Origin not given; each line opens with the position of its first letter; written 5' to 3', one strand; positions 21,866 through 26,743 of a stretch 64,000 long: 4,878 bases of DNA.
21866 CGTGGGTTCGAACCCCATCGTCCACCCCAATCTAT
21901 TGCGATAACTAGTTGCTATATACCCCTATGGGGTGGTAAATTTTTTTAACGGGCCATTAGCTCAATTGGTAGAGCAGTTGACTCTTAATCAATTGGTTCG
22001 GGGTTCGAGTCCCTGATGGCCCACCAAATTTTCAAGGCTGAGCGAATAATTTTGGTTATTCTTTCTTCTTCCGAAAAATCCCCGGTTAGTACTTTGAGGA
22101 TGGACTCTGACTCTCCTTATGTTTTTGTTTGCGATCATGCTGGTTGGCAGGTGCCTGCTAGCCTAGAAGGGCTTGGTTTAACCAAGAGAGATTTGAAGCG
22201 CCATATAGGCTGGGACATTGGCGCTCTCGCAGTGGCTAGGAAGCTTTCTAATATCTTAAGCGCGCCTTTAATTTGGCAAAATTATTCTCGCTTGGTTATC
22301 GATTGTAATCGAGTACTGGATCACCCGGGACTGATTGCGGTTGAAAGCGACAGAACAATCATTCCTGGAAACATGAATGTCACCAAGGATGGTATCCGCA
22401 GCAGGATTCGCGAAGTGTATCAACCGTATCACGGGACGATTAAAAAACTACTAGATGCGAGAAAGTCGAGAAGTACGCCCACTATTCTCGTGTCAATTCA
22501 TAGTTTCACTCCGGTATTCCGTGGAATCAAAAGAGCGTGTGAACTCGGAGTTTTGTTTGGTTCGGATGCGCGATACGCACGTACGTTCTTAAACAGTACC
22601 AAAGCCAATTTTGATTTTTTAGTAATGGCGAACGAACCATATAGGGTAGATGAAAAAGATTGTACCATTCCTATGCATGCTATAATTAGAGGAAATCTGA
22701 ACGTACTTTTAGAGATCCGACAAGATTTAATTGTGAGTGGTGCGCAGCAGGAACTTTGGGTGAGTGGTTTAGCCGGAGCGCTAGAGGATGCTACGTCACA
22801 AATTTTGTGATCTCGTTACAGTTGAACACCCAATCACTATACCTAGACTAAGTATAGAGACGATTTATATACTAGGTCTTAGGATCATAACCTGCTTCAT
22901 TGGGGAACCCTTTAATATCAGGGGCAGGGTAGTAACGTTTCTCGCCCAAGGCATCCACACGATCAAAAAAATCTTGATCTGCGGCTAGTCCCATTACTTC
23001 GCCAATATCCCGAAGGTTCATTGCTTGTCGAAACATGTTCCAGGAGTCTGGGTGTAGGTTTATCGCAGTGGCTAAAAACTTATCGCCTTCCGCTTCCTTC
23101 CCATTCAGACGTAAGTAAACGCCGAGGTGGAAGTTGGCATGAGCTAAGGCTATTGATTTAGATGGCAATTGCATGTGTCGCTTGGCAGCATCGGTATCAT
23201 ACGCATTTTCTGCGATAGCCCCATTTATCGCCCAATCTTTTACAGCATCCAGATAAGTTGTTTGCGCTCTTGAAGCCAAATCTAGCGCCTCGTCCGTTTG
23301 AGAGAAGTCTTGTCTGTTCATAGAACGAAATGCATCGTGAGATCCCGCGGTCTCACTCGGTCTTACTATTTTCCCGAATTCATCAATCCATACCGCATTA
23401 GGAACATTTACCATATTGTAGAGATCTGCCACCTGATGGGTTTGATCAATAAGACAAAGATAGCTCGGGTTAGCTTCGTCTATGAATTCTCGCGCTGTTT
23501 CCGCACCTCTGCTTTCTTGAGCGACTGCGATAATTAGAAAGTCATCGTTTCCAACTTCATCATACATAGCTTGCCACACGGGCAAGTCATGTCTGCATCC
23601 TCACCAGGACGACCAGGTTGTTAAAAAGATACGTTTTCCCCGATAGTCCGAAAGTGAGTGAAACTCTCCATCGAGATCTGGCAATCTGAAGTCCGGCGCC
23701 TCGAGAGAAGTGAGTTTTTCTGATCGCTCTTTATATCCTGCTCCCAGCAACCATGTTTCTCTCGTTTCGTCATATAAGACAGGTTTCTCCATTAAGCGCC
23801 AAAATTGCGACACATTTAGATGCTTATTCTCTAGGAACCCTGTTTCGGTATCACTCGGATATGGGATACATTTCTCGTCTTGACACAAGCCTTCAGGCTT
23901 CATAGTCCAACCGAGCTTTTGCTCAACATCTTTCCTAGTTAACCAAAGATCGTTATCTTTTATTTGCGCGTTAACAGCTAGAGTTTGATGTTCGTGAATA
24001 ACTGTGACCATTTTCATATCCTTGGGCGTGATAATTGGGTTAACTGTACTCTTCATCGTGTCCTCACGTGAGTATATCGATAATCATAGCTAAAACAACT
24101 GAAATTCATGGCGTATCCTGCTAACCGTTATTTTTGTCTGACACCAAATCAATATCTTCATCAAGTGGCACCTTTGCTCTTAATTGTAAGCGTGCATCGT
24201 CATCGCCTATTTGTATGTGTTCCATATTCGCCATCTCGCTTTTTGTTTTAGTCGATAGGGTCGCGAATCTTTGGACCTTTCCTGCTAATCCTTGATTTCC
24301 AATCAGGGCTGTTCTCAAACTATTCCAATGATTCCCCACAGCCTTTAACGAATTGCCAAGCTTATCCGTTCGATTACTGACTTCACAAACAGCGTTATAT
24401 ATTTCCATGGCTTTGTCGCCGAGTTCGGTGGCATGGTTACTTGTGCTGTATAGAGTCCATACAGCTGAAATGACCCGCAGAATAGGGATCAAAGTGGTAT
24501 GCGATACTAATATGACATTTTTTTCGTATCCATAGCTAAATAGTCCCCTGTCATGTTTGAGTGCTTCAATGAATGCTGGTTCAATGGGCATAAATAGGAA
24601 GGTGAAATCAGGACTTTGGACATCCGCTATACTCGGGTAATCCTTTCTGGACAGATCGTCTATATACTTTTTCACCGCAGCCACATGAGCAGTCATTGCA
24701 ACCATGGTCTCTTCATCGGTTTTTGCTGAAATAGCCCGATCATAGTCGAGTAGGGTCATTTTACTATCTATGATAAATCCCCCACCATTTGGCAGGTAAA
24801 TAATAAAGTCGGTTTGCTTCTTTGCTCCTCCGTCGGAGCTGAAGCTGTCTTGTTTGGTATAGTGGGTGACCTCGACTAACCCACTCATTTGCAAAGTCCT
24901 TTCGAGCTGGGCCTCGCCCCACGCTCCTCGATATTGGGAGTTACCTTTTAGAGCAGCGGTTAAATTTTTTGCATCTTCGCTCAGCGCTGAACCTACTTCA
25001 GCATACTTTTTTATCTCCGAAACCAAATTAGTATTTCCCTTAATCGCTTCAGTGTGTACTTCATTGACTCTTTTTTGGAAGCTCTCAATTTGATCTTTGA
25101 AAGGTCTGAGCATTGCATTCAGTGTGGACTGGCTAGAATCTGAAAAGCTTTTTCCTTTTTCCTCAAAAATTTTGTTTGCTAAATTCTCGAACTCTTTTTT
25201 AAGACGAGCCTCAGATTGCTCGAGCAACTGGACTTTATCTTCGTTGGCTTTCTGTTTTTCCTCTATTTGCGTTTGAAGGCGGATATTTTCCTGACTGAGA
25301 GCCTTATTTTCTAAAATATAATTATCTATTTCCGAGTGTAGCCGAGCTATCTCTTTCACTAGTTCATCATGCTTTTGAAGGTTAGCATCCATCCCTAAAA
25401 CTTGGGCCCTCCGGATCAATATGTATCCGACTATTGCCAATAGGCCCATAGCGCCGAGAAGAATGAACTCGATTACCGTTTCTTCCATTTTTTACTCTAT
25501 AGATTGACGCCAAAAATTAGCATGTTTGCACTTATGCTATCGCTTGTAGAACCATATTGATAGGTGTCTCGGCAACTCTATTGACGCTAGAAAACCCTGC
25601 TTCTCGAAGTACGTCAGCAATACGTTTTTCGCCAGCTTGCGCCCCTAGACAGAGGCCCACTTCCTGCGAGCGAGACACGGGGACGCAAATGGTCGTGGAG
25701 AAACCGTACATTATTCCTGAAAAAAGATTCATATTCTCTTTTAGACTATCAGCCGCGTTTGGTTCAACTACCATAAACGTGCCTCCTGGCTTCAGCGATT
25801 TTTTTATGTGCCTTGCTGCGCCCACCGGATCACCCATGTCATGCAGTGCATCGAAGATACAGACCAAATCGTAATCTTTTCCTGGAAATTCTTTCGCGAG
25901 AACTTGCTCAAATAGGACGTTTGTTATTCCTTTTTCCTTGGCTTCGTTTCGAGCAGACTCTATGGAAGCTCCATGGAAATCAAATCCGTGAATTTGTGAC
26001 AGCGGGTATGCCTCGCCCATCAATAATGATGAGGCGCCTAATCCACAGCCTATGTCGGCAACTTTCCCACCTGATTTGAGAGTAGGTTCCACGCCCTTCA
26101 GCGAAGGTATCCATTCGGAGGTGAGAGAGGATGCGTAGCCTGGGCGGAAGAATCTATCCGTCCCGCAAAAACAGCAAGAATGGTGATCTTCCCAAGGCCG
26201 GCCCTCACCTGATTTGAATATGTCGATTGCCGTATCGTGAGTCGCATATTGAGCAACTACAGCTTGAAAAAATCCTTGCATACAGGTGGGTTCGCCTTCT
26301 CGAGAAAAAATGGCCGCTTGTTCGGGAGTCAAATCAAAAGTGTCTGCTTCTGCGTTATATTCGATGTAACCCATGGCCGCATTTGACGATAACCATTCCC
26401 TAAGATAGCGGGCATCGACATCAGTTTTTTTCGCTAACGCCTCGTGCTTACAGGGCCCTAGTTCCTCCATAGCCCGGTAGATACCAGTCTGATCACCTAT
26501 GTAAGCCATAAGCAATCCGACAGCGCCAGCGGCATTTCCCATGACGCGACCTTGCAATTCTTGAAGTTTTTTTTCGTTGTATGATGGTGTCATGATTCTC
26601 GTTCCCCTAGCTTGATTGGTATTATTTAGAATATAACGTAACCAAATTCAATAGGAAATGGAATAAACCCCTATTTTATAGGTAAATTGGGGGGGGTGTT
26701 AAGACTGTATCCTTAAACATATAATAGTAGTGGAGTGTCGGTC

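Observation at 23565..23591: Two hairpins with CGUG loops at SECIS distance from the two in-frame UGAs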

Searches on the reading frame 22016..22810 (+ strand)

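Call 61: search_protein_families(library=pfam, proteins=[window:22016-22810:+], max_evalue=0.00001)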
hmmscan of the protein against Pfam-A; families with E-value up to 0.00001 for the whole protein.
window:22016-22810:+ (264 aa): 1 family
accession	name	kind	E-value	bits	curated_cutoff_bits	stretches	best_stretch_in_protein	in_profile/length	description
PF05013.17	FGase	-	1.6e-40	140.1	28.9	1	33-239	1-218/219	N-formylglutamate amidohydrolase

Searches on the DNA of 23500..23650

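Call 58: search_rna_families(source=window, start=23500, end=23650, threshold=evalue, max_evalue=10)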
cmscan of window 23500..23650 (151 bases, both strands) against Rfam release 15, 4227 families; matches with E-value up to 10: 0.
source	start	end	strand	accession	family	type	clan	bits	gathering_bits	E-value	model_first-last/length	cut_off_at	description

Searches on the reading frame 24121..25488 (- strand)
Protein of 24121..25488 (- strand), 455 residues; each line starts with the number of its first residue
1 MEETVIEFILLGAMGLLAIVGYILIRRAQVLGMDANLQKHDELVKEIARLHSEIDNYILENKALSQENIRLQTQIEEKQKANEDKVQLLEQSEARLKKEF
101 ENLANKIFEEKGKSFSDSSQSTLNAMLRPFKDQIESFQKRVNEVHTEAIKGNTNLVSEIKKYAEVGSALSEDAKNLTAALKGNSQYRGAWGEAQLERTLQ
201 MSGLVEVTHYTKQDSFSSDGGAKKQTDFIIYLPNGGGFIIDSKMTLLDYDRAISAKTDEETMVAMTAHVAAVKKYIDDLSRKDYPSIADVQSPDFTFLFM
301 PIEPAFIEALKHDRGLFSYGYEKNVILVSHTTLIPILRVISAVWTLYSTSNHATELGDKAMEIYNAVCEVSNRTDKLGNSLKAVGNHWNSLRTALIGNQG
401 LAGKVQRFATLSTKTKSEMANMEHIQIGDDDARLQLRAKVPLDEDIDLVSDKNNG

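Call 61: search_protein_families(library=pfam, proteins=[window:24121-25488:-], max_evalue=0.00001)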
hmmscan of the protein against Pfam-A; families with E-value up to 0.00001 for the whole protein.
window:24121-25488:- (455 aa): 1 family
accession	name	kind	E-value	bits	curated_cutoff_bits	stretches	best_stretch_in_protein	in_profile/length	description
PF02646.22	RmuC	-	4.2e-77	259.6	26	1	122-416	2-289/291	RmuC family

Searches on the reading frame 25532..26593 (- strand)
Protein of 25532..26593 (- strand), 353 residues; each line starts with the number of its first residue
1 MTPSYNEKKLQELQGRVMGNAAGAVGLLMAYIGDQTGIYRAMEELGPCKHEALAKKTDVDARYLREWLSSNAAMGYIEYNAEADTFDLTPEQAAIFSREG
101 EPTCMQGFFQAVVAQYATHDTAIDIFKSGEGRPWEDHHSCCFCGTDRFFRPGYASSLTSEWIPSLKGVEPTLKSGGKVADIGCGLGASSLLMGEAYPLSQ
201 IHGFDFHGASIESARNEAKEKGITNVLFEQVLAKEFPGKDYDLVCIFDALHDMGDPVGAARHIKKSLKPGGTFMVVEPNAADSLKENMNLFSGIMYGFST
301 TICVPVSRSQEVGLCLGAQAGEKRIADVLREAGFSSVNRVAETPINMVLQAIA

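Call 61: search_protein_families(library=pfam, proteins=[window:25532-26593:-], max_evalue=0.00001)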
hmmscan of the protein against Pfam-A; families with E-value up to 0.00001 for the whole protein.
window:25532-26593:- (353 aa): 8 families
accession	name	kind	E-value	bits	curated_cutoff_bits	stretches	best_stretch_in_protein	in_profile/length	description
PF13847.12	Methyltransf_31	-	1.3e-21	77.2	27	1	173-288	2-122/145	Methyltransferase domain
PF21320.3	HTH_65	-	7e-15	55.4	24.1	1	28-98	5-75/75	Rv2258c-like winged HTH domain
PF08242.18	Methyltransf_12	-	1.6e-14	54.9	30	1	180-273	2-98/98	Methyltransferase domain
PF13489.12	Methyltransf_23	-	3.3e-14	53.4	27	1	157-287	5-128/164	Methyltransferase domain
PF13649.12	Methyltransf_25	-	1.4e-13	51.8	27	1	178-271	1-97/97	Methyltransferase domain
PF08241.18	Methyltransf_11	-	2.7e-13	50.8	21.2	1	180-274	2-94/95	Methyltransferase domain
PF01209.24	Ubie_methyltran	-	2.6e-08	34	20.1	1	173-338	46-217/233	ubiE/COQ5 methyltransferase family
PF05175.20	MTS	-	4.9e-08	33.2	23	1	174-277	31-140/170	Methyltransferase small domain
